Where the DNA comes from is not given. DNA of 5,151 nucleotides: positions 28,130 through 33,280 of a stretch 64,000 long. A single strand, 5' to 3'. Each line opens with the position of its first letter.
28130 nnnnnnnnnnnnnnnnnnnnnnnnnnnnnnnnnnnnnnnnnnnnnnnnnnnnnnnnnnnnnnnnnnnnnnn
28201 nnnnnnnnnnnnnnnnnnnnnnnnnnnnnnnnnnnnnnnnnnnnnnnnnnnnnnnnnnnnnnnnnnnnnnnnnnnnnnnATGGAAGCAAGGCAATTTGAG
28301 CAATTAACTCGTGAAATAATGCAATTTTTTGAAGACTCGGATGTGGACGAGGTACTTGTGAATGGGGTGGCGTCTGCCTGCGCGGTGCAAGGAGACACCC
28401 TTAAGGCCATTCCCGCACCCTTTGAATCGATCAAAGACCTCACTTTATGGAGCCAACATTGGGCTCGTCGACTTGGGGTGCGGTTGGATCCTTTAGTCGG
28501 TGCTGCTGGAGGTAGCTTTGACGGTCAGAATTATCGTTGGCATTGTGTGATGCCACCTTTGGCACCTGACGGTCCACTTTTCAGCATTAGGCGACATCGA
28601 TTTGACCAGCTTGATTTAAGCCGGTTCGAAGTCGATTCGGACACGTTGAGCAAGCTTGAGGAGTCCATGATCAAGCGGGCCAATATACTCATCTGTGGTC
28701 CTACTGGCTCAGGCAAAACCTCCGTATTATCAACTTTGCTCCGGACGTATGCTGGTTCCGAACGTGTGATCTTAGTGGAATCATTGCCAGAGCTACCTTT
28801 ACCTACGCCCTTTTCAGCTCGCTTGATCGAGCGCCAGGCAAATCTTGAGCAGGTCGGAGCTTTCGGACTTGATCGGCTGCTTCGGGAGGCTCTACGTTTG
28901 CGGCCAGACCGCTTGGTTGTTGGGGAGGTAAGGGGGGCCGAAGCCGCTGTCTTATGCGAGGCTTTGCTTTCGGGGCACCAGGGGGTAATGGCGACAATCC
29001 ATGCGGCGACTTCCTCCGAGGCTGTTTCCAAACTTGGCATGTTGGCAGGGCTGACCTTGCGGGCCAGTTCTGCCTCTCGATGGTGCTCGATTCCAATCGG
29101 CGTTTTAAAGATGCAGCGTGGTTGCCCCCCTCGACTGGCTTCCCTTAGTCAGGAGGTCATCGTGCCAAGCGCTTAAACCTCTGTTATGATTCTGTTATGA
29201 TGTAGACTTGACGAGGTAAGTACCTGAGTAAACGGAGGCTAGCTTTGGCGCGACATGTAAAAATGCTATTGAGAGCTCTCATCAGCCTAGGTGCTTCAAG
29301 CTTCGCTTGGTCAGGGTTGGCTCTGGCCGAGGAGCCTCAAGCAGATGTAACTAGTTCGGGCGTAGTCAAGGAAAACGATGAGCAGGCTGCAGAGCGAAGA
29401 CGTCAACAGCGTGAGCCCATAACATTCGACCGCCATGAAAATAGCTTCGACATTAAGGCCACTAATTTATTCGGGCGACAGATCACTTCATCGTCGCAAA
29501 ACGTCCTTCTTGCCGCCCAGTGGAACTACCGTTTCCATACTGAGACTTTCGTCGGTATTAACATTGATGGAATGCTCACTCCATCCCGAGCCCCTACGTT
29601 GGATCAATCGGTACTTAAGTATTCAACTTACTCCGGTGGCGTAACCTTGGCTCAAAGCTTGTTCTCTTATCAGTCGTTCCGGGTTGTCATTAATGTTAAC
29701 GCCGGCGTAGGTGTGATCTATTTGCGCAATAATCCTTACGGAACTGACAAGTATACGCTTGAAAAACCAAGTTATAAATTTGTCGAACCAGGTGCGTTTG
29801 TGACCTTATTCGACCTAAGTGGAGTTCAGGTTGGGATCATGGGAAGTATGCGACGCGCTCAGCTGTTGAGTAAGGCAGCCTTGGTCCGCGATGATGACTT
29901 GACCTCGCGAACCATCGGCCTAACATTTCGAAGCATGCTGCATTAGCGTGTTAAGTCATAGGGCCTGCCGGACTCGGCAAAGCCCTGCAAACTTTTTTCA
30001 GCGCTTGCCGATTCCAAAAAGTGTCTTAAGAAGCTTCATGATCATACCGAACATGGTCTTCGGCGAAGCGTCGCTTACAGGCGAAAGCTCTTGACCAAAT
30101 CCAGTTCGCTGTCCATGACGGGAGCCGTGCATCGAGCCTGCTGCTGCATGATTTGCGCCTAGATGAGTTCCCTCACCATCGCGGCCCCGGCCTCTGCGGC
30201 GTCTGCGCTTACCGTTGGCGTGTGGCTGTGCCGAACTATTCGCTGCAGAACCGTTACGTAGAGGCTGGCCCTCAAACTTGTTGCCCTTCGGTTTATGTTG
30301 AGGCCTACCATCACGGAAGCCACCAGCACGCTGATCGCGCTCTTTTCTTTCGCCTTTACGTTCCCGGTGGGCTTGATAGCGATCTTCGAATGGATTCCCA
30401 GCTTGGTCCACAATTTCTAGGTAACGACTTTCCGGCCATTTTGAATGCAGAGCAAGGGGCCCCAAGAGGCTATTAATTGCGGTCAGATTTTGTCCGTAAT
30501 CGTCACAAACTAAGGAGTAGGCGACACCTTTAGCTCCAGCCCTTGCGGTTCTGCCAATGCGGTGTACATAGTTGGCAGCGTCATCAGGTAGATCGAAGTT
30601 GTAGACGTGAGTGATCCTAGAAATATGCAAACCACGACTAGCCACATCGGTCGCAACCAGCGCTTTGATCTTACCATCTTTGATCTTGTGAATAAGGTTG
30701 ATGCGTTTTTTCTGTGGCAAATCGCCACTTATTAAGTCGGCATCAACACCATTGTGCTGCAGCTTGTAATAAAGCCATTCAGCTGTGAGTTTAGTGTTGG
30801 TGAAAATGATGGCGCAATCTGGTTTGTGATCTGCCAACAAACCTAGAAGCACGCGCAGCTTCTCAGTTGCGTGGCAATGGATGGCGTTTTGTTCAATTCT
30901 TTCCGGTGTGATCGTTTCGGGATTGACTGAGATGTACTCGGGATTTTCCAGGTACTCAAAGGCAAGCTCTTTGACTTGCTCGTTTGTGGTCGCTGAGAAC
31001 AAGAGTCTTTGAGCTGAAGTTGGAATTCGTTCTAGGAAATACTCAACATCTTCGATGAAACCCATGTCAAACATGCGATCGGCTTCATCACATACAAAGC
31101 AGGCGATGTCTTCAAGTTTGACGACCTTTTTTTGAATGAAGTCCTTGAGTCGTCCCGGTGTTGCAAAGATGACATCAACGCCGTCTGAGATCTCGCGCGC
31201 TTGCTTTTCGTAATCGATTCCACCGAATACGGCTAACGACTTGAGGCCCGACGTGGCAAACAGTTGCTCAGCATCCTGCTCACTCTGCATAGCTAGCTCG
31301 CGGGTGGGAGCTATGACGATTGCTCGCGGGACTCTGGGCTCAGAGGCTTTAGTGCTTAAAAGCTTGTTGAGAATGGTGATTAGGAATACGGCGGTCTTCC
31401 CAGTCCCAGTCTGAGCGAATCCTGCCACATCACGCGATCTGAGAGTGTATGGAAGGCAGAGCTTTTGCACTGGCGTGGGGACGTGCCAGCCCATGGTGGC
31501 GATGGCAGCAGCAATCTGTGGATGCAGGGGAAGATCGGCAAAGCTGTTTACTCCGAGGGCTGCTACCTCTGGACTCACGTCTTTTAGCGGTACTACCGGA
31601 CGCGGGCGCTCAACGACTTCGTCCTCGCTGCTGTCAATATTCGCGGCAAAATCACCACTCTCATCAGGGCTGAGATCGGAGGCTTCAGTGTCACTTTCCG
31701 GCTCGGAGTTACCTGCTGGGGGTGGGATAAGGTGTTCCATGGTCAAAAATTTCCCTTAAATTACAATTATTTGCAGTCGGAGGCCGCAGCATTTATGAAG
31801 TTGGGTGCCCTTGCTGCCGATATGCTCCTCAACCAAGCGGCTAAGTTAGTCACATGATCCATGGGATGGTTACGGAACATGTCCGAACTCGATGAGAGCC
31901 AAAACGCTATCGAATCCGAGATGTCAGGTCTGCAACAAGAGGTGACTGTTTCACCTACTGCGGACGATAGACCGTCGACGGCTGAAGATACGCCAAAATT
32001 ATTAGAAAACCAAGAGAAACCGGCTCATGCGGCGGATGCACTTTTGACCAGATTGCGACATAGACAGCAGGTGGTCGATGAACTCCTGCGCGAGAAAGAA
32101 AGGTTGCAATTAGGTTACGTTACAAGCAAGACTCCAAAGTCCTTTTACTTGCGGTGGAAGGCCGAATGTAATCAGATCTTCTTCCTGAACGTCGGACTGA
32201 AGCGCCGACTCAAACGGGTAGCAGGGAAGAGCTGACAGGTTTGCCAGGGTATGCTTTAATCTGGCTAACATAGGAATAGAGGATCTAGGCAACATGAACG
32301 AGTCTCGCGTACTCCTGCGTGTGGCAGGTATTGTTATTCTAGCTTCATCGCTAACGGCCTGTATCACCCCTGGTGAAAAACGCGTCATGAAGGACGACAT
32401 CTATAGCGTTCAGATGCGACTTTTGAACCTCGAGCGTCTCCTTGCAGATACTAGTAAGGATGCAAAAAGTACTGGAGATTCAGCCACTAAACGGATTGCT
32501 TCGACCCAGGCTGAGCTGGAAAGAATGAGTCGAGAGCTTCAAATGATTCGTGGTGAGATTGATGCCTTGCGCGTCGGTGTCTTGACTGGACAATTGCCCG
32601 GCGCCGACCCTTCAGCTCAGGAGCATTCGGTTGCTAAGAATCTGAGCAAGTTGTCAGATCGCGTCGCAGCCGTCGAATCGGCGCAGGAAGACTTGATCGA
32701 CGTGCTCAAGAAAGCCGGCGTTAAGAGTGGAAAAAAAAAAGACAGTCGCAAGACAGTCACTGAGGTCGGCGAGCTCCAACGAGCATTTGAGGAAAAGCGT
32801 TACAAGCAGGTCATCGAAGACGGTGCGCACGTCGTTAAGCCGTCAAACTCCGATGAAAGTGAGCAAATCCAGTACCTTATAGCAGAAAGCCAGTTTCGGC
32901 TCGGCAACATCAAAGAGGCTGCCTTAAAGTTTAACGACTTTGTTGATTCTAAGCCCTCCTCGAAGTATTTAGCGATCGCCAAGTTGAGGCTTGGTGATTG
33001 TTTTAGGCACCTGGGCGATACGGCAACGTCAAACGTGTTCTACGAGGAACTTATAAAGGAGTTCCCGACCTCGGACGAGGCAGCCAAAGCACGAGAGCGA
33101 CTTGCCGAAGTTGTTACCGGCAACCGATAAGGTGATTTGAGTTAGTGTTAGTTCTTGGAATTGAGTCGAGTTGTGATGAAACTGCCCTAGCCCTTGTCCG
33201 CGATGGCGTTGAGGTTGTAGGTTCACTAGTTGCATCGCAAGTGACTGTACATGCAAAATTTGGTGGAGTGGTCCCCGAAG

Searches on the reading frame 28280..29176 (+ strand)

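Call 59: search_protein_families(library=pfam, proteins=[window:28280-29176:+], max_evalue=0.00001)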
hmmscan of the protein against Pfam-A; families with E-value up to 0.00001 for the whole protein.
window:28280-29176:+ (298 aa): 2 families
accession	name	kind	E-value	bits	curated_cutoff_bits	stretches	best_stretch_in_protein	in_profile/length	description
PF00437.27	T2SSE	-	3.3e-27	95.6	24.9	1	109-258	117-261/370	Type II/IV secretion system protein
PF13191.12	AAA_16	-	6.5e-06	27.2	32.6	0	134-229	25-120/167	AAA ATPase domain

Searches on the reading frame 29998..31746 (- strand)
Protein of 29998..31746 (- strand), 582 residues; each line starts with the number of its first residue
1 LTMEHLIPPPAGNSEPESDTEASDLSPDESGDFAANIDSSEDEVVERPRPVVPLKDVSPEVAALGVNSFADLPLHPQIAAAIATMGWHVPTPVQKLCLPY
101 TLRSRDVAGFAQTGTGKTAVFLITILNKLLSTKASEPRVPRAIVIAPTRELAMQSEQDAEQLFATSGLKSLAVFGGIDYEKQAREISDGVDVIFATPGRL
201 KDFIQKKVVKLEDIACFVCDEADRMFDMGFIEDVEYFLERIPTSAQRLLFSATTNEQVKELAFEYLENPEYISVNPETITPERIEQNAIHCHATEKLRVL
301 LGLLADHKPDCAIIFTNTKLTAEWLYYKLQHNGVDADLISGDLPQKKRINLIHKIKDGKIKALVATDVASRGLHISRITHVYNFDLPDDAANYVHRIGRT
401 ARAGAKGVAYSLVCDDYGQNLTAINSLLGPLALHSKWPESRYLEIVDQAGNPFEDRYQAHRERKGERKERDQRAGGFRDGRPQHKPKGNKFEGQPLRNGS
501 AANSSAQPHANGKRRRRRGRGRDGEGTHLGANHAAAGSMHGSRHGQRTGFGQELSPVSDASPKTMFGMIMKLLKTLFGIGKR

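Call 59: search_protein_families(library=pfam, proteins=[window:29998-31746:-], max_evalue=0.00001)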
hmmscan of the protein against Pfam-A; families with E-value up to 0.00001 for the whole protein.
window:29998-31746:- (582 aa): 3 families
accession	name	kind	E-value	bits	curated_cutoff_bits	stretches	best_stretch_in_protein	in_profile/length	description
PF00270.35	DEAD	-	3.1e-43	147.8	26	1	91-260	1-166/167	DEAD/DEAH box helicase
PF00271.37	Helicase_C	-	2.9e-29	102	23.5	1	295-404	1-110/110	Helicase conserved C-terminal domain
PF04851.21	ResIII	-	6.7e-10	39.6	22.5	1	112-255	31-163/164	Type III restriction enzyme, res subunit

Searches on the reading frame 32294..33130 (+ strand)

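Call 59: search_protein_families(library=pfam, proteins=[window:32294-33130:+], max_evalue=0.00001)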
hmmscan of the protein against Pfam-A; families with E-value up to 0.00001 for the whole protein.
window:32294-33130:+ (278 aa): 1 family
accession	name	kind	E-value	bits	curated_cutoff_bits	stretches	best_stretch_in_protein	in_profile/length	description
PF13174.12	TPR_6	-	6.1e-10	39.5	26.3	0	229-260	2-33/33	Tetratricopeptide repeat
